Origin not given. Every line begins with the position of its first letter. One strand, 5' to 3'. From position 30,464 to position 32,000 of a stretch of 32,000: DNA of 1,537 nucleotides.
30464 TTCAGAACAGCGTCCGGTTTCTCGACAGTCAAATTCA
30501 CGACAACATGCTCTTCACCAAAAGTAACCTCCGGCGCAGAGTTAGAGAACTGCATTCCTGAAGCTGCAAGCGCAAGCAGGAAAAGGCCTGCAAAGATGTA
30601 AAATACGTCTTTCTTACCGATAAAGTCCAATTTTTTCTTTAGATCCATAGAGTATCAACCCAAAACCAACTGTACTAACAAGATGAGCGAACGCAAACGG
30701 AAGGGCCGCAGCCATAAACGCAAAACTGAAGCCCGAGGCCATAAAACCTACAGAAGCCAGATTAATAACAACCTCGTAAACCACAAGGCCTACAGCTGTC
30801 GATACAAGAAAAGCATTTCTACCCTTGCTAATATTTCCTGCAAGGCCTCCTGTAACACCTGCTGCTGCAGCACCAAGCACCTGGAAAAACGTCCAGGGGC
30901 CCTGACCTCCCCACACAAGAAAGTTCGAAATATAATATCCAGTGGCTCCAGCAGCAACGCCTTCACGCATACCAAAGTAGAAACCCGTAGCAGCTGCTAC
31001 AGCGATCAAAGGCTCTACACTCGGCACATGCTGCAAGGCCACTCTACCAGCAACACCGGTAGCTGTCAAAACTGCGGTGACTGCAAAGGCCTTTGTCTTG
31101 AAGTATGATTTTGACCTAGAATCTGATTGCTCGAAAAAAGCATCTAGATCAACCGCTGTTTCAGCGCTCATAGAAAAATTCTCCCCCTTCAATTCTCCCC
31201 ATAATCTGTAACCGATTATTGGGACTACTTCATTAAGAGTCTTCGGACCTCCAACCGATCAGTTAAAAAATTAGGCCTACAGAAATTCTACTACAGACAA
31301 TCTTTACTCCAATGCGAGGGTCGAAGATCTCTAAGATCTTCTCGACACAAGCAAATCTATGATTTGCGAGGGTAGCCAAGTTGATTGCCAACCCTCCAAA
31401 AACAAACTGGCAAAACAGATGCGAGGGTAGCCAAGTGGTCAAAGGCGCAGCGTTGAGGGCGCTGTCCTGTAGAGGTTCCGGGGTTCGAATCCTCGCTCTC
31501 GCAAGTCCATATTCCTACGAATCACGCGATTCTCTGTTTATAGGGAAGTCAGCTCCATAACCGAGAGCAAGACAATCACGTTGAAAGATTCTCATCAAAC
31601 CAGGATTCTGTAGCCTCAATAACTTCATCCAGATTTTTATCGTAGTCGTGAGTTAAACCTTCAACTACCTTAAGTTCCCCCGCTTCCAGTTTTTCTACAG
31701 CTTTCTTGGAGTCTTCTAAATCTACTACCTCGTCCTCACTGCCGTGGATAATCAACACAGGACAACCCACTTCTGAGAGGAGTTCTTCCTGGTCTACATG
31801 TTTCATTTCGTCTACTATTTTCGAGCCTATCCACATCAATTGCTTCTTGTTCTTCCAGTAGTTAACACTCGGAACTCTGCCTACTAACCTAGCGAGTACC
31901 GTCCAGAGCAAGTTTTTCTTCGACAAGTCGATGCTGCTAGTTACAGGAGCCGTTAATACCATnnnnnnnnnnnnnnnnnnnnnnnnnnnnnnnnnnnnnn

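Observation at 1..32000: Massive over-representation of the palindromic hexamer AGGCCT, independent of reading frame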

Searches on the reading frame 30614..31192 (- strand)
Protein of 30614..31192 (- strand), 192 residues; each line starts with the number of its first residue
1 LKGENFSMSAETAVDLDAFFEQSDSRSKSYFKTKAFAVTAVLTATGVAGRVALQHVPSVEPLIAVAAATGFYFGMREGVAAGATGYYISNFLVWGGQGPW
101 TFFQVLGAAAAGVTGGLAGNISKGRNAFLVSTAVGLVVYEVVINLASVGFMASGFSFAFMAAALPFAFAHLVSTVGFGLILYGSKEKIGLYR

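Call 69: search_protein_families(library=pfam, proteins=[window:30614-31192:-], max_evalue=0.01)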
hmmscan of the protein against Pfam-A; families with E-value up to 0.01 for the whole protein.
window:30614-31192:- (192 aa): 1 family
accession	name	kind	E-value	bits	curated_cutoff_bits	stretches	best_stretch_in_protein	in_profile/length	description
PF20221.3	DUF6580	-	0.0003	21.5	27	1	35-185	6-152/162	Family of unknown function (DUF6580)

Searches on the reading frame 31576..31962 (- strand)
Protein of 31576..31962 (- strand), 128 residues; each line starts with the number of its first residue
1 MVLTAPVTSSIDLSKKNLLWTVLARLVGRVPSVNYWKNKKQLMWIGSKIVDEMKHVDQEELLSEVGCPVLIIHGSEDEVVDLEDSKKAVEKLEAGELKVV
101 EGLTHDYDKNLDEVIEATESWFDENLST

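Call 69: search_protein_families(library=pfam, proteins=[window:31576-31962:-], max_evalue=0.01)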
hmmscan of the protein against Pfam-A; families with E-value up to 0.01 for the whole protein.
window:31576-31962:- (128 aa): 5 families
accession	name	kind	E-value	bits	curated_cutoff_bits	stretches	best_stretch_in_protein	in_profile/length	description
PF12146.15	Hydrolase_4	-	3.3e-07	30.3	27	1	49-106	176-233/239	Serine aminopeptidase, S33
PF20434.5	BD-FAE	-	4.7e-05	23.4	26.8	1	36-92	156-215/215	BD-FAE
PF05728.18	UPF0227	-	0.0013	19.1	21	1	43-110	113-175/187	Uncharacterised protein family (UPF0227)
PF00326.27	Peptidase_S9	-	0.0017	18.3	22.6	1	52-125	134-209/213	Prolyl oligopeptidase family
PF02230.22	Abhydrolase_2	-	0.007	16.7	23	1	57-109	147-203/217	Phospholipase/Carboxylesterase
